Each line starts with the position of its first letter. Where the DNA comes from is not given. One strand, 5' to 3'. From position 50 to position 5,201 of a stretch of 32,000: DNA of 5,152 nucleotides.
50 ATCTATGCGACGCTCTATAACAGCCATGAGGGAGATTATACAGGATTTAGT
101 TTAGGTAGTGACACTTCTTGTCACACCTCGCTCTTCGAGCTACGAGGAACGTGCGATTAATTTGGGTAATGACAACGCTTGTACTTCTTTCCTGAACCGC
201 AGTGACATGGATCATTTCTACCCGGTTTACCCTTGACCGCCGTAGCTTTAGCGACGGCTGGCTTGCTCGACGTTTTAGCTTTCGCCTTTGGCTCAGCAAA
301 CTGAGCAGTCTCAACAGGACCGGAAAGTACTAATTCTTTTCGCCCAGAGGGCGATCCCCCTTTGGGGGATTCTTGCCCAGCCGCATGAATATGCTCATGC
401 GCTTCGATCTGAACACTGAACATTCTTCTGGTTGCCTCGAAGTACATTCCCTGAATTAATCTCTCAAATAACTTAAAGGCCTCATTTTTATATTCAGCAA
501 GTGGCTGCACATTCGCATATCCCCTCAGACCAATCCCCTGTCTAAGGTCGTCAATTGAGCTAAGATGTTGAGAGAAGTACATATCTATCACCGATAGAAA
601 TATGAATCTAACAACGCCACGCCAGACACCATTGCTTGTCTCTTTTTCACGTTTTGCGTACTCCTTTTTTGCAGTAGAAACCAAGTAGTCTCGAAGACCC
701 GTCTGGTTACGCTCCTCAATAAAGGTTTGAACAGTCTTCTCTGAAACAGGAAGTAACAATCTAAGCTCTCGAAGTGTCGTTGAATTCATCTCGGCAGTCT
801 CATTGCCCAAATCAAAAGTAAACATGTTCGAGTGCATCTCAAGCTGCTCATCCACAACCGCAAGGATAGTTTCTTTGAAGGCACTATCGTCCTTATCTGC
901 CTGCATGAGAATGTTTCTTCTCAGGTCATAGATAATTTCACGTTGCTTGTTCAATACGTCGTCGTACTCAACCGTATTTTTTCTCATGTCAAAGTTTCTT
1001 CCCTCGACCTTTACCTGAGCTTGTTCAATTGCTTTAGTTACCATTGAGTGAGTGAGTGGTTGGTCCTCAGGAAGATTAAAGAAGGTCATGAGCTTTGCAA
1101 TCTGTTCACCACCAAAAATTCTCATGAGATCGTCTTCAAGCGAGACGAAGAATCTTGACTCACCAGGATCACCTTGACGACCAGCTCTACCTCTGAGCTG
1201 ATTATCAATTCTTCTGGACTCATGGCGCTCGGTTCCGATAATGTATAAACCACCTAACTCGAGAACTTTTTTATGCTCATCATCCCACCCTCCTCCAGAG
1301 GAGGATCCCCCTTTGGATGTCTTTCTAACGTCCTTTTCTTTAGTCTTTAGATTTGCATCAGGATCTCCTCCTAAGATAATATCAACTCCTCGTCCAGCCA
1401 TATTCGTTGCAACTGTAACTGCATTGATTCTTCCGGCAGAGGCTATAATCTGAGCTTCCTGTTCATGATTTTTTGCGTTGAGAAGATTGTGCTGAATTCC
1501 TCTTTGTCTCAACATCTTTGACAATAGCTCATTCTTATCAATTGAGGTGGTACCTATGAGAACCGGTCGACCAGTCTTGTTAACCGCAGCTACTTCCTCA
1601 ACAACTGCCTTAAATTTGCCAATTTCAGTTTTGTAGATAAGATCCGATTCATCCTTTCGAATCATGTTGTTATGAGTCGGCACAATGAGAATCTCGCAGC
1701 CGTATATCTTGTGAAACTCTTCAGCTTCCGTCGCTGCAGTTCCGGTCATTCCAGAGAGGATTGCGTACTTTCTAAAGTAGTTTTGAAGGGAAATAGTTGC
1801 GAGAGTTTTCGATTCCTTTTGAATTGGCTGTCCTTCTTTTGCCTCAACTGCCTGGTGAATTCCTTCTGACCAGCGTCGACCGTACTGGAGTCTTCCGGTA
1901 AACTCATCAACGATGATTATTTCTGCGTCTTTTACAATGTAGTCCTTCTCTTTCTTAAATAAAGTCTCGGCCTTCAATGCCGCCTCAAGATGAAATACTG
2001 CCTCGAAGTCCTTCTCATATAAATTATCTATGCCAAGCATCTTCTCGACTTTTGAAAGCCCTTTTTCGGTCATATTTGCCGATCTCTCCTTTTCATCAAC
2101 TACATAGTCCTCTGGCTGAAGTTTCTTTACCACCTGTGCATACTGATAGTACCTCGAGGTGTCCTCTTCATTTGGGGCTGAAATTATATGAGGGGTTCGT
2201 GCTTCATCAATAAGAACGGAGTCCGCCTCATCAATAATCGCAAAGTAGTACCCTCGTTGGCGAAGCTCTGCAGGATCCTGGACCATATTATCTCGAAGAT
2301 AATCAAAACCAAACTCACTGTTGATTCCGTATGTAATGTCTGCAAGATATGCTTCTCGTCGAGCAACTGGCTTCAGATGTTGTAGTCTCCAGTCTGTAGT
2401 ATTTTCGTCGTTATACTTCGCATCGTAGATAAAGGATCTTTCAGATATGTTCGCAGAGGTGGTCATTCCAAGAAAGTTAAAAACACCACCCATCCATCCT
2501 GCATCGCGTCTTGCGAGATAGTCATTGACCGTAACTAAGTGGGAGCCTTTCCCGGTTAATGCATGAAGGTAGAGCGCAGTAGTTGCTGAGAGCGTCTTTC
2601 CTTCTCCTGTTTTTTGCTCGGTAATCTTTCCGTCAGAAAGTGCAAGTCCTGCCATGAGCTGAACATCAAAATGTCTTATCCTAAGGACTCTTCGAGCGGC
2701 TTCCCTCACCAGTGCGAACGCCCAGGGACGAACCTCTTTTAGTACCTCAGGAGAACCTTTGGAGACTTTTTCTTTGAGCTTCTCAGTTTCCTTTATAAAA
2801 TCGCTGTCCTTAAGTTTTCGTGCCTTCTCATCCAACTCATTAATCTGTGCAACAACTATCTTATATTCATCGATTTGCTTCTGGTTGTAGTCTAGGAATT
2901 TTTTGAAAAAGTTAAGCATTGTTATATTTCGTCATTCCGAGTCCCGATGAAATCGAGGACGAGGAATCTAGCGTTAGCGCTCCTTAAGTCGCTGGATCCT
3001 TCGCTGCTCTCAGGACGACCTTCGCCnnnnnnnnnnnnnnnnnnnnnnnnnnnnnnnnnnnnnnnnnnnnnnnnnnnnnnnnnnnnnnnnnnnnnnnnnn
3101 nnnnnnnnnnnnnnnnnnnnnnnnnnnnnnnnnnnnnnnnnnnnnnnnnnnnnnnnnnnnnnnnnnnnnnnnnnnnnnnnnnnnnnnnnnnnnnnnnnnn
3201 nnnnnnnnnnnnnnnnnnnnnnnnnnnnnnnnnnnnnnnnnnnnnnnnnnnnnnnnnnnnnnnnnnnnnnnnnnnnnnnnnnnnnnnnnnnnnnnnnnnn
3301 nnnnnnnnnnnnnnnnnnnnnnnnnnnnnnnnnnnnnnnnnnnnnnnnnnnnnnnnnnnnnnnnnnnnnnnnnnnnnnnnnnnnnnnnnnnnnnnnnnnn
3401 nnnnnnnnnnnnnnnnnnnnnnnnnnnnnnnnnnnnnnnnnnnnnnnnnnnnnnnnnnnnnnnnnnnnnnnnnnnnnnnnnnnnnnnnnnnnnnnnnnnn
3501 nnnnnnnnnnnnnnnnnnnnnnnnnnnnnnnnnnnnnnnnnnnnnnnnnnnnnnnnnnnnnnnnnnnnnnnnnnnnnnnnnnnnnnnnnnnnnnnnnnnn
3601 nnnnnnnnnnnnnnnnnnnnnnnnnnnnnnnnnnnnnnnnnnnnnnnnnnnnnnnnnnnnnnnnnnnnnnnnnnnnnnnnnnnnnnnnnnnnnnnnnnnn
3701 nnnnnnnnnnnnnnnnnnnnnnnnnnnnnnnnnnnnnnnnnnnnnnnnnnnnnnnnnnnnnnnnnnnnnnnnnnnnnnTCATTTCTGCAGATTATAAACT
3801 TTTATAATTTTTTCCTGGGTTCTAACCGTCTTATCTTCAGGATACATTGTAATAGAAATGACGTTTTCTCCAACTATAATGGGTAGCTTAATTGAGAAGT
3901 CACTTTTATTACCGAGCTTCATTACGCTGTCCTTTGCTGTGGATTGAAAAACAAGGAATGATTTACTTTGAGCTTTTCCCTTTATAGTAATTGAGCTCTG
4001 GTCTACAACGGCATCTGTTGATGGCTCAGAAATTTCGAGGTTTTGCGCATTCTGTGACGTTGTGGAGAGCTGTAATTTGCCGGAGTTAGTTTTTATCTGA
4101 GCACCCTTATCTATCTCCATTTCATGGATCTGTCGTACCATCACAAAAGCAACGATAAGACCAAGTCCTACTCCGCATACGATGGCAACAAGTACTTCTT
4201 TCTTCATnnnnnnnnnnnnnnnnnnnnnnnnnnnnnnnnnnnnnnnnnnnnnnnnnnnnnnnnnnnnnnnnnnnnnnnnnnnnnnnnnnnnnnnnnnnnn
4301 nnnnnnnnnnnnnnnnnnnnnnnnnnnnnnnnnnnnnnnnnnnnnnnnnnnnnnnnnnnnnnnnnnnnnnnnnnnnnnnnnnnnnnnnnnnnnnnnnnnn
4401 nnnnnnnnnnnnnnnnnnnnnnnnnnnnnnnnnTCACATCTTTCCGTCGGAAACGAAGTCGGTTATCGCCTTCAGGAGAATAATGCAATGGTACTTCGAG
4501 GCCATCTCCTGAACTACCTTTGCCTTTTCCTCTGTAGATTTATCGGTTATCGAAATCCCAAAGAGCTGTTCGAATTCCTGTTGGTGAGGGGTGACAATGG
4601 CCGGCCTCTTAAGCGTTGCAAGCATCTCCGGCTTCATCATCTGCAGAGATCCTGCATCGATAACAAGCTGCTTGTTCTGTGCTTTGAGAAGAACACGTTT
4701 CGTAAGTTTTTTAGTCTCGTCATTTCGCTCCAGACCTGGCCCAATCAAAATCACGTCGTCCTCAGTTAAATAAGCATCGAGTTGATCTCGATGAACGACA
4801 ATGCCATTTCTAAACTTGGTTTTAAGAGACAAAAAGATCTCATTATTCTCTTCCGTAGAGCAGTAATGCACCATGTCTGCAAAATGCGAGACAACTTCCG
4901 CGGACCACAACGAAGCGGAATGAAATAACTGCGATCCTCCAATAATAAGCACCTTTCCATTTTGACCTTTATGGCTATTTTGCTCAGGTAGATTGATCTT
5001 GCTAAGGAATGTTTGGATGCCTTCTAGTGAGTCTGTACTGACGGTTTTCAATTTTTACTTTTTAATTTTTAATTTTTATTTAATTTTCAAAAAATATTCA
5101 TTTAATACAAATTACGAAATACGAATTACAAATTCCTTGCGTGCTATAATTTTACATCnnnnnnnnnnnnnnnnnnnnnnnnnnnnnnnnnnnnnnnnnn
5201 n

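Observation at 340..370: A 30-nt GC-rich double-hairpin element inserted in frame in housekeeping genes, with compensatory covariation between copies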

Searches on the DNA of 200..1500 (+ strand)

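Call 39: build_rna_model(alignment_id=A1, structure=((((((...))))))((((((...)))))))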
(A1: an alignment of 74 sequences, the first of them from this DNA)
Model R1 built from alignment A1 (74 sequences, 30 columns); structure: as given.
model positions 30; base pairs 12; branch points 1; effective number of sequences 74; information 1.547 bits per position. Calibrated on 0.2 Mb of random sequence (short: E-values are rough).
structure used (alignment columns):
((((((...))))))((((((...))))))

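Call 40: search_with_rna_model(model_id=R1, source=window, filters=off, max_evalue=10, show_alignments=6)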
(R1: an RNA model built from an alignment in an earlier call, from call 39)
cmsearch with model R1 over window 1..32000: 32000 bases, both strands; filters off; matches with E-value up to 10: 32.
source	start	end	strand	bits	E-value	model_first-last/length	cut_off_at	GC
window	340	369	+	50.3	1.7e-10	1-30/30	no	0.7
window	19149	19178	+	48.9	3.7e-10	1-30/30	no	0.63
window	340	369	-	41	2.6e-08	1-30/30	no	0.7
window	19149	19178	-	38.3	1.1e-07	1-30/30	no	0.63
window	1291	1320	+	37.7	1.5e-07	1-30/30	no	0.57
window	1291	1317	-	20.3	0.0017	1-30/30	no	0.59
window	31019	31027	-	8.4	1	4-12/30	no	0.78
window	1120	1148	+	8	1.3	1-30/30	no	0.48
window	284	292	+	7.9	1.4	19-27/30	no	0.67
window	3043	3074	-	6.8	2.5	1-30/30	no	0.44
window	3043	3074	+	6.2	3.4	1-30/30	no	0.44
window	15447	15455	+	5.8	4.1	4-12/30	no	0.56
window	16939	16977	+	5.5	4.9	1-30/30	no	0.26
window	19506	19542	-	5.4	5.1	1-30/30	no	0.51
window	2109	2115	-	5.2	5.7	5-11/30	no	0.71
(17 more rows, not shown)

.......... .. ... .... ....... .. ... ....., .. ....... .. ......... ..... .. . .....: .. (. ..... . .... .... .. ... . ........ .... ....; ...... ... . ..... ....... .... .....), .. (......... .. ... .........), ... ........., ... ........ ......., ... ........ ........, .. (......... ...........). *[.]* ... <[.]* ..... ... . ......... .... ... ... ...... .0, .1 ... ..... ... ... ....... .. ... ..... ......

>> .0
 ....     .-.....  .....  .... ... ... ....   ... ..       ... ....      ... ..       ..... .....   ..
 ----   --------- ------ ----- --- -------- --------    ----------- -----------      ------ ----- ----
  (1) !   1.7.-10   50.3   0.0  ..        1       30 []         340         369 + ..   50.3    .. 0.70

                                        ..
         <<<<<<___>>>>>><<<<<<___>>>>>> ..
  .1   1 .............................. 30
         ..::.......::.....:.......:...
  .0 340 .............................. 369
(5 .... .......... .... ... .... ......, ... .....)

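Call 41: search_with_rna_model(model_id=R1, sources=[L001, L003, L054, L055], filters=off, max_evalue=10)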
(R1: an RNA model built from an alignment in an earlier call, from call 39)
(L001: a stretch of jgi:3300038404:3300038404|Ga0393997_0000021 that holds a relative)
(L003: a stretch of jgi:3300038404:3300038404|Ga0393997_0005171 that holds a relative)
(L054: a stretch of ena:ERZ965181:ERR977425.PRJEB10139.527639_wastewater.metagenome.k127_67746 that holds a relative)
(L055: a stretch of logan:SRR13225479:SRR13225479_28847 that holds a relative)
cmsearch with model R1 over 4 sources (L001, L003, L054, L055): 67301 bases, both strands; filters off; matches with E-value up to 10: 31.
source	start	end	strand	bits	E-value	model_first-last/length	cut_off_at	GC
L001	12551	12580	-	50.3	3.7e-10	1-30/30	no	0.7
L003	9994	10023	-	50.3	3.7e-10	1-30/30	no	0.7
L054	7705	7734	+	41.6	4e-08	1-30/30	no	0.6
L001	12551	12580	+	41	5.5e-08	1-30/30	no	0.7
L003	9994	10023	+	41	5.5e-08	1-30/30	no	0.7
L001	11600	11629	-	37.7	3.2e-07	1-30/30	no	0.57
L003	9043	9072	-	37.7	3.2e-07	1-30/30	no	0.57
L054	7705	7734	-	35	1.3e-06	1-30/30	no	0.6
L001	11603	11629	+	20.3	0.0036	1-30/30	no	0.59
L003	9046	9072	+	20.3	0.0036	1-30/30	no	0.59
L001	14149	14178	+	18.4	0.01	1-30/30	no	0.63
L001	14149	14178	-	15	0.064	1-30/30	no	0.63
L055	1842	1866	-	9.8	1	1-30/30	no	0.68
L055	8119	8129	+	8.4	2.1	3-13/30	no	0.45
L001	11772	11800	-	8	2.8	1-30/30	no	0.48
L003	9215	9243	-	8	2.8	1-30/30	no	0.48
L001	12628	12636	-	7.9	2.9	19-27/30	no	0.67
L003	4223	4231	+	7.9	2.9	19-27/30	no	0.67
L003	10071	10079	-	7.9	2.9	19-27/30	no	0.67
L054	6615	6623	-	7.9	2.9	19-27/30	no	0.67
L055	9093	9131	-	7.2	4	1-30/30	no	0.51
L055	1842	1866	+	7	4.5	1-30/30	no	0.68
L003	4383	4411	-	7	4.6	1-30/30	no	0.48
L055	12771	12792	+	7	4.6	1-30/30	no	0.41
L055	1786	1817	+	6.8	5.1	1-30/30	no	0.5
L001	9846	9877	+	6.8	5.2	1-30/30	no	0.44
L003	7289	7320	+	6.8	5.2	1-30/30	no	0.44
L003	4383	4411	+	6.7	5.3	1-30/30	no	0.48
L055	1786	1817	-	6.6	5.8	1-30/30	no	0.5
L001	9846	9877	-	6.2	7.1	1-30/30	no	0.44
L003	7289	7320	-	6.2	7.1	1-30/30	no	0.44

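Call 46: search_with_rna_model(model_id=R1, sources=[L177, L178, L179], filters=off, max_evalue=1)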
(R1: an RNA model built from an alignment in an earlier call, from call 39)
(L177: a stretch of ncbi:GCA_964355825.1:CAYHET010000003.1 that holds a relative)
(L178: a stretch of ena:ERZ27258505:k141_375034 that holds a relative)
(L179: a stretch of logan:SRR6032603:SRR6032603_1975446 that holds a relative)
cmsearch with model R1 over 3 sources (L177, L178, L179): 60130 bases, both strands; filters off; matches with E-value up to 1: 2.
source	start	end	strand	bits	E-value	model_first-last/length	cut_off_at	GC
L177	5140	5169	-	32.6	4.5e-06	1-30/30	no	0.63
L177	5140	5169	+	26.1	0.00014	1-30/30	no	0.63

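Call 61: search_rna_families(source=window, start=200, end=1500, threshold=evalue, max_evalue=10)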
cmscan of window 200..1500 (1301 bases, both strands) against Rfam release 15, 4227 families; matches with E-value up to 10: 2.
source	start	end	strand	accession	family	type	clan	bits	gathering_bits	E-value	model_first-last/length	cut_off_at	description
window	979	1021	-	RF03876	mir-7132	Gene; miRNA;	-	21.7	70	0.29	1-60/60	no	mir-7132 microRNA precursor family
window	1290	1380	-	RF01211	SNORD124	Gene; snRNA; snoRNA; CD-box;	-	21.1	40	0.89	1-104/104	no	Small nucleolar RNA SNORD124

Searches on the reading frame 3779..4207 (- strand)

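Call 62: search_protein_families(library=pfam, proteins=[window:3779-4207:-], max_evalue=0.001)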
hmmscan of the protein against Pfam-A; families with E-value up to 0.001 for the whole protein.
window:3779-4207:- (142 aa): 1 family
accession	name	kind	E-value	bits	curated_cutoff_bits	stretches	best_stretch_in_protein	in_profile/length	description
PF09136.16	Glucodextran_B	-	0.00075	19.8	27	0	56-135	2-79/83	Glucodextranase, domain B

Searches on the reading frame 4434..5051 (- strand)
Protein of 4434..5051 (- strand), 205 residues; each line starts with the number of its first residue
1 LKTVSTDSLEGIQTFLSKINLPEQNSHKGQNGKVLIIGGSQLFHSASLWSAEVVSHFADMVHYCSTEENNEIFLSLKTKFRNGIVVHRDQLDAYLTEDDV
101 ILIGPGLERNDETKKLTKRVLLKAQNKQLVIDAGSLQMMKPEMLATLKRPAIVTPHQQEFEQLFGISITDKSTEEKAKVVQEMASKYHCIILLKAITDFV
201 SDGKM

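Call 62: search_protein_families(library=pfam, proteins=[window:4434-5051:-], max_evalue=0.001)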
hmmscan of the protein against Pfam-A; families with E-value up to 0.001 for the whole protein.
window:4434-5051:- (205 aa): 1 family
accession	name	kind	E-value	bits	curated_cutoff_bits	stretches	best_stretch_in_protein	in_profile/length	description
PF01256.23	Carb_kinase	-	1.2e-24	87.5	27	1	34-200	1-165/242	NAD(P)H-hydrate dehydratase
